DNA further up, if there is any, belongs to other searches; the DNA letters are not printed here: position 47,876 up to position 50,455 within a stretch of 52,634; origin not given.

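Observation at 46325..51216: Orphan glycyl-radical enzyme operon (GRE, activase, SMP-30 lactonase) with a divergent AraC regulator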

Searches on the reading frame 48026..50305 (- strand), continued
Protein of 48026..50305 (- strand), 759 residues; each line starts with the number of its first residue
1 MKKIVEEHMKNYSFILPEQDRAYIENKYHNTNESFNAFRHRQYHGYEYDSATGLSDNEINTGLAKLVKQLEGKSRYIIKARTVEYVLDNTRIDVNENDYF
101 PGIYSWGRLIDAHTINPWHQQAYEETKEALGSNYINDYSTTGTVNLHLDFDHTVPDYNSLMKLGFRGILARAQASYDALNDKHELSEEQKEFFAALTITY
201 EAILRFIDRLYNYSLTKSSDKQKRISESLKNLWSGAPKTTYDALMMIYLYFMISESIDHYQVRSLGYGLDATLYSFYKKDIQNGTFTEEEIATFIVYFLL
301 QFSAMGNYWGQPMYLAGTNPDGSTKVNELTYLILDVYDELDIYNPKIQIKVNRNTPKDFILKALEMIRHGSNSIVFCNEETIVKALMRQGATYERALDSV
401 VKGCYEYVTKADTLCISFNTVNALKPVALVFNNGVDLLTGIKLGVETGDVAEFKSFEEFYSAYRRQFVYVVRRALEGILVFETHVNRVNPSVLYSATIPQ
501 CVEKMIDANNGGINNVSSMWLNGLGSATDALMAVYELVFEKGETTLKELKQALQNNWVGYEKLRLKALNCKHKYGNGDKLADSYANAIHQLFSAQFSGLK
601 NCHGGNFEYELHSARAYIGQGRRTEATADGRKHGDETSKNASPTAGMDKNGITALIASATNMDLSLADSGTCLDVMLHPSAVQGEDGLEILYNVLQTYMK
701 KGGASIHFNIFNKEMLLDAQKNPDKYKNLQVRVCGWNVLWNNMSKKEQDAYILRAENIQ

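Call 21: search_solved_structures(query=A1, show_alignments=5, max_evalue=1e-40)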
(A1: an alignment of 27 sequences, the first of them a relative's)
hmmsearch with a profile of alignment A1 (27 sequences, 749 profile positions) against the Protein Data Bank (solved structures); distinct sequences matched with E-value up to 1e-40: 31.
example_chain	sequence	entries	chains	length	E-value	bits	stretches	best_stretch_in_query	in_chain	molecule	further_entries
6vxc_A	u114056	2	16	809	2.2e-106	359.9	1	141-747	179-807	Trans-4-hydroxy-L-proline dehydratase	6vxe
1r8w_A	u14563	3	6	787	1.3e-94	321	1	117-748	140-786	glycerol dehydratase | B12-independent glycerol dehydratase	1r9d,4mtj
9f3w_A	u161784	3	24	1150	1.4e-91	310.9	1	142-745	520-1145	Choline trimethylamine-lyase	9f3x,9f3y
5i2a_A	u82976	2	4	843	4e-91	309.5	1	124-555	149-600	Diol-dehydratase | Diol dehydratase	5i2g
2f3o_A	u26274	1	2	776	3.8e-87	296.3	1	140-745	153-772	pyruvate formate-lyase 2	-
5a0z_A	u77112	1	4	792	6.1e-86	292.3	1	142-745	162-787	CHOLINE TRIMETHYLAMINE LYASE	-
5a0u_A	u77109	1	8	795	6.2e-86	292.3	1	142-745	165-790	CHOLINE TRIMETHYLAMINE LYASE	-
7vua_A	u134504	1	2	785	1.1e-82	281.6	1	104-745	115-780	HplG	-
9rco_A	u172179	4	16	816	1.1e-81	278.3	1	108-747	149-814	Glycyl radical protein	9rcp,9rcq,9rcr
9ht9_A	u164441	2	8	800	8.7e-81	275.3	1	145-745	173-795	Choline trimethylamine-lyase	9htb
9r0v_A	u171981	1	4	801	8.7e-81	275.3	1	145-745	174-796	Choline trimethylamine-lyase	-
6vue_A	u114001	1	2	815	9.3e-81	275.2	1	145-745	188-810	Choline trimethylamine-lyase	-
5fay_A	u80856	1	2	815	1e-80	275.1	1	145-745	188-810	Choline trimethylamine-lyase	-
5faw_A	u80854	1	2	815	1.1e-80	275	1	145-745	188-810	Choline trimethylamine-lyase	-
5fau_A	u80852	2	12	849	1.1e-80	275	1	145-745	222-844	Choline trimethylamine-lyase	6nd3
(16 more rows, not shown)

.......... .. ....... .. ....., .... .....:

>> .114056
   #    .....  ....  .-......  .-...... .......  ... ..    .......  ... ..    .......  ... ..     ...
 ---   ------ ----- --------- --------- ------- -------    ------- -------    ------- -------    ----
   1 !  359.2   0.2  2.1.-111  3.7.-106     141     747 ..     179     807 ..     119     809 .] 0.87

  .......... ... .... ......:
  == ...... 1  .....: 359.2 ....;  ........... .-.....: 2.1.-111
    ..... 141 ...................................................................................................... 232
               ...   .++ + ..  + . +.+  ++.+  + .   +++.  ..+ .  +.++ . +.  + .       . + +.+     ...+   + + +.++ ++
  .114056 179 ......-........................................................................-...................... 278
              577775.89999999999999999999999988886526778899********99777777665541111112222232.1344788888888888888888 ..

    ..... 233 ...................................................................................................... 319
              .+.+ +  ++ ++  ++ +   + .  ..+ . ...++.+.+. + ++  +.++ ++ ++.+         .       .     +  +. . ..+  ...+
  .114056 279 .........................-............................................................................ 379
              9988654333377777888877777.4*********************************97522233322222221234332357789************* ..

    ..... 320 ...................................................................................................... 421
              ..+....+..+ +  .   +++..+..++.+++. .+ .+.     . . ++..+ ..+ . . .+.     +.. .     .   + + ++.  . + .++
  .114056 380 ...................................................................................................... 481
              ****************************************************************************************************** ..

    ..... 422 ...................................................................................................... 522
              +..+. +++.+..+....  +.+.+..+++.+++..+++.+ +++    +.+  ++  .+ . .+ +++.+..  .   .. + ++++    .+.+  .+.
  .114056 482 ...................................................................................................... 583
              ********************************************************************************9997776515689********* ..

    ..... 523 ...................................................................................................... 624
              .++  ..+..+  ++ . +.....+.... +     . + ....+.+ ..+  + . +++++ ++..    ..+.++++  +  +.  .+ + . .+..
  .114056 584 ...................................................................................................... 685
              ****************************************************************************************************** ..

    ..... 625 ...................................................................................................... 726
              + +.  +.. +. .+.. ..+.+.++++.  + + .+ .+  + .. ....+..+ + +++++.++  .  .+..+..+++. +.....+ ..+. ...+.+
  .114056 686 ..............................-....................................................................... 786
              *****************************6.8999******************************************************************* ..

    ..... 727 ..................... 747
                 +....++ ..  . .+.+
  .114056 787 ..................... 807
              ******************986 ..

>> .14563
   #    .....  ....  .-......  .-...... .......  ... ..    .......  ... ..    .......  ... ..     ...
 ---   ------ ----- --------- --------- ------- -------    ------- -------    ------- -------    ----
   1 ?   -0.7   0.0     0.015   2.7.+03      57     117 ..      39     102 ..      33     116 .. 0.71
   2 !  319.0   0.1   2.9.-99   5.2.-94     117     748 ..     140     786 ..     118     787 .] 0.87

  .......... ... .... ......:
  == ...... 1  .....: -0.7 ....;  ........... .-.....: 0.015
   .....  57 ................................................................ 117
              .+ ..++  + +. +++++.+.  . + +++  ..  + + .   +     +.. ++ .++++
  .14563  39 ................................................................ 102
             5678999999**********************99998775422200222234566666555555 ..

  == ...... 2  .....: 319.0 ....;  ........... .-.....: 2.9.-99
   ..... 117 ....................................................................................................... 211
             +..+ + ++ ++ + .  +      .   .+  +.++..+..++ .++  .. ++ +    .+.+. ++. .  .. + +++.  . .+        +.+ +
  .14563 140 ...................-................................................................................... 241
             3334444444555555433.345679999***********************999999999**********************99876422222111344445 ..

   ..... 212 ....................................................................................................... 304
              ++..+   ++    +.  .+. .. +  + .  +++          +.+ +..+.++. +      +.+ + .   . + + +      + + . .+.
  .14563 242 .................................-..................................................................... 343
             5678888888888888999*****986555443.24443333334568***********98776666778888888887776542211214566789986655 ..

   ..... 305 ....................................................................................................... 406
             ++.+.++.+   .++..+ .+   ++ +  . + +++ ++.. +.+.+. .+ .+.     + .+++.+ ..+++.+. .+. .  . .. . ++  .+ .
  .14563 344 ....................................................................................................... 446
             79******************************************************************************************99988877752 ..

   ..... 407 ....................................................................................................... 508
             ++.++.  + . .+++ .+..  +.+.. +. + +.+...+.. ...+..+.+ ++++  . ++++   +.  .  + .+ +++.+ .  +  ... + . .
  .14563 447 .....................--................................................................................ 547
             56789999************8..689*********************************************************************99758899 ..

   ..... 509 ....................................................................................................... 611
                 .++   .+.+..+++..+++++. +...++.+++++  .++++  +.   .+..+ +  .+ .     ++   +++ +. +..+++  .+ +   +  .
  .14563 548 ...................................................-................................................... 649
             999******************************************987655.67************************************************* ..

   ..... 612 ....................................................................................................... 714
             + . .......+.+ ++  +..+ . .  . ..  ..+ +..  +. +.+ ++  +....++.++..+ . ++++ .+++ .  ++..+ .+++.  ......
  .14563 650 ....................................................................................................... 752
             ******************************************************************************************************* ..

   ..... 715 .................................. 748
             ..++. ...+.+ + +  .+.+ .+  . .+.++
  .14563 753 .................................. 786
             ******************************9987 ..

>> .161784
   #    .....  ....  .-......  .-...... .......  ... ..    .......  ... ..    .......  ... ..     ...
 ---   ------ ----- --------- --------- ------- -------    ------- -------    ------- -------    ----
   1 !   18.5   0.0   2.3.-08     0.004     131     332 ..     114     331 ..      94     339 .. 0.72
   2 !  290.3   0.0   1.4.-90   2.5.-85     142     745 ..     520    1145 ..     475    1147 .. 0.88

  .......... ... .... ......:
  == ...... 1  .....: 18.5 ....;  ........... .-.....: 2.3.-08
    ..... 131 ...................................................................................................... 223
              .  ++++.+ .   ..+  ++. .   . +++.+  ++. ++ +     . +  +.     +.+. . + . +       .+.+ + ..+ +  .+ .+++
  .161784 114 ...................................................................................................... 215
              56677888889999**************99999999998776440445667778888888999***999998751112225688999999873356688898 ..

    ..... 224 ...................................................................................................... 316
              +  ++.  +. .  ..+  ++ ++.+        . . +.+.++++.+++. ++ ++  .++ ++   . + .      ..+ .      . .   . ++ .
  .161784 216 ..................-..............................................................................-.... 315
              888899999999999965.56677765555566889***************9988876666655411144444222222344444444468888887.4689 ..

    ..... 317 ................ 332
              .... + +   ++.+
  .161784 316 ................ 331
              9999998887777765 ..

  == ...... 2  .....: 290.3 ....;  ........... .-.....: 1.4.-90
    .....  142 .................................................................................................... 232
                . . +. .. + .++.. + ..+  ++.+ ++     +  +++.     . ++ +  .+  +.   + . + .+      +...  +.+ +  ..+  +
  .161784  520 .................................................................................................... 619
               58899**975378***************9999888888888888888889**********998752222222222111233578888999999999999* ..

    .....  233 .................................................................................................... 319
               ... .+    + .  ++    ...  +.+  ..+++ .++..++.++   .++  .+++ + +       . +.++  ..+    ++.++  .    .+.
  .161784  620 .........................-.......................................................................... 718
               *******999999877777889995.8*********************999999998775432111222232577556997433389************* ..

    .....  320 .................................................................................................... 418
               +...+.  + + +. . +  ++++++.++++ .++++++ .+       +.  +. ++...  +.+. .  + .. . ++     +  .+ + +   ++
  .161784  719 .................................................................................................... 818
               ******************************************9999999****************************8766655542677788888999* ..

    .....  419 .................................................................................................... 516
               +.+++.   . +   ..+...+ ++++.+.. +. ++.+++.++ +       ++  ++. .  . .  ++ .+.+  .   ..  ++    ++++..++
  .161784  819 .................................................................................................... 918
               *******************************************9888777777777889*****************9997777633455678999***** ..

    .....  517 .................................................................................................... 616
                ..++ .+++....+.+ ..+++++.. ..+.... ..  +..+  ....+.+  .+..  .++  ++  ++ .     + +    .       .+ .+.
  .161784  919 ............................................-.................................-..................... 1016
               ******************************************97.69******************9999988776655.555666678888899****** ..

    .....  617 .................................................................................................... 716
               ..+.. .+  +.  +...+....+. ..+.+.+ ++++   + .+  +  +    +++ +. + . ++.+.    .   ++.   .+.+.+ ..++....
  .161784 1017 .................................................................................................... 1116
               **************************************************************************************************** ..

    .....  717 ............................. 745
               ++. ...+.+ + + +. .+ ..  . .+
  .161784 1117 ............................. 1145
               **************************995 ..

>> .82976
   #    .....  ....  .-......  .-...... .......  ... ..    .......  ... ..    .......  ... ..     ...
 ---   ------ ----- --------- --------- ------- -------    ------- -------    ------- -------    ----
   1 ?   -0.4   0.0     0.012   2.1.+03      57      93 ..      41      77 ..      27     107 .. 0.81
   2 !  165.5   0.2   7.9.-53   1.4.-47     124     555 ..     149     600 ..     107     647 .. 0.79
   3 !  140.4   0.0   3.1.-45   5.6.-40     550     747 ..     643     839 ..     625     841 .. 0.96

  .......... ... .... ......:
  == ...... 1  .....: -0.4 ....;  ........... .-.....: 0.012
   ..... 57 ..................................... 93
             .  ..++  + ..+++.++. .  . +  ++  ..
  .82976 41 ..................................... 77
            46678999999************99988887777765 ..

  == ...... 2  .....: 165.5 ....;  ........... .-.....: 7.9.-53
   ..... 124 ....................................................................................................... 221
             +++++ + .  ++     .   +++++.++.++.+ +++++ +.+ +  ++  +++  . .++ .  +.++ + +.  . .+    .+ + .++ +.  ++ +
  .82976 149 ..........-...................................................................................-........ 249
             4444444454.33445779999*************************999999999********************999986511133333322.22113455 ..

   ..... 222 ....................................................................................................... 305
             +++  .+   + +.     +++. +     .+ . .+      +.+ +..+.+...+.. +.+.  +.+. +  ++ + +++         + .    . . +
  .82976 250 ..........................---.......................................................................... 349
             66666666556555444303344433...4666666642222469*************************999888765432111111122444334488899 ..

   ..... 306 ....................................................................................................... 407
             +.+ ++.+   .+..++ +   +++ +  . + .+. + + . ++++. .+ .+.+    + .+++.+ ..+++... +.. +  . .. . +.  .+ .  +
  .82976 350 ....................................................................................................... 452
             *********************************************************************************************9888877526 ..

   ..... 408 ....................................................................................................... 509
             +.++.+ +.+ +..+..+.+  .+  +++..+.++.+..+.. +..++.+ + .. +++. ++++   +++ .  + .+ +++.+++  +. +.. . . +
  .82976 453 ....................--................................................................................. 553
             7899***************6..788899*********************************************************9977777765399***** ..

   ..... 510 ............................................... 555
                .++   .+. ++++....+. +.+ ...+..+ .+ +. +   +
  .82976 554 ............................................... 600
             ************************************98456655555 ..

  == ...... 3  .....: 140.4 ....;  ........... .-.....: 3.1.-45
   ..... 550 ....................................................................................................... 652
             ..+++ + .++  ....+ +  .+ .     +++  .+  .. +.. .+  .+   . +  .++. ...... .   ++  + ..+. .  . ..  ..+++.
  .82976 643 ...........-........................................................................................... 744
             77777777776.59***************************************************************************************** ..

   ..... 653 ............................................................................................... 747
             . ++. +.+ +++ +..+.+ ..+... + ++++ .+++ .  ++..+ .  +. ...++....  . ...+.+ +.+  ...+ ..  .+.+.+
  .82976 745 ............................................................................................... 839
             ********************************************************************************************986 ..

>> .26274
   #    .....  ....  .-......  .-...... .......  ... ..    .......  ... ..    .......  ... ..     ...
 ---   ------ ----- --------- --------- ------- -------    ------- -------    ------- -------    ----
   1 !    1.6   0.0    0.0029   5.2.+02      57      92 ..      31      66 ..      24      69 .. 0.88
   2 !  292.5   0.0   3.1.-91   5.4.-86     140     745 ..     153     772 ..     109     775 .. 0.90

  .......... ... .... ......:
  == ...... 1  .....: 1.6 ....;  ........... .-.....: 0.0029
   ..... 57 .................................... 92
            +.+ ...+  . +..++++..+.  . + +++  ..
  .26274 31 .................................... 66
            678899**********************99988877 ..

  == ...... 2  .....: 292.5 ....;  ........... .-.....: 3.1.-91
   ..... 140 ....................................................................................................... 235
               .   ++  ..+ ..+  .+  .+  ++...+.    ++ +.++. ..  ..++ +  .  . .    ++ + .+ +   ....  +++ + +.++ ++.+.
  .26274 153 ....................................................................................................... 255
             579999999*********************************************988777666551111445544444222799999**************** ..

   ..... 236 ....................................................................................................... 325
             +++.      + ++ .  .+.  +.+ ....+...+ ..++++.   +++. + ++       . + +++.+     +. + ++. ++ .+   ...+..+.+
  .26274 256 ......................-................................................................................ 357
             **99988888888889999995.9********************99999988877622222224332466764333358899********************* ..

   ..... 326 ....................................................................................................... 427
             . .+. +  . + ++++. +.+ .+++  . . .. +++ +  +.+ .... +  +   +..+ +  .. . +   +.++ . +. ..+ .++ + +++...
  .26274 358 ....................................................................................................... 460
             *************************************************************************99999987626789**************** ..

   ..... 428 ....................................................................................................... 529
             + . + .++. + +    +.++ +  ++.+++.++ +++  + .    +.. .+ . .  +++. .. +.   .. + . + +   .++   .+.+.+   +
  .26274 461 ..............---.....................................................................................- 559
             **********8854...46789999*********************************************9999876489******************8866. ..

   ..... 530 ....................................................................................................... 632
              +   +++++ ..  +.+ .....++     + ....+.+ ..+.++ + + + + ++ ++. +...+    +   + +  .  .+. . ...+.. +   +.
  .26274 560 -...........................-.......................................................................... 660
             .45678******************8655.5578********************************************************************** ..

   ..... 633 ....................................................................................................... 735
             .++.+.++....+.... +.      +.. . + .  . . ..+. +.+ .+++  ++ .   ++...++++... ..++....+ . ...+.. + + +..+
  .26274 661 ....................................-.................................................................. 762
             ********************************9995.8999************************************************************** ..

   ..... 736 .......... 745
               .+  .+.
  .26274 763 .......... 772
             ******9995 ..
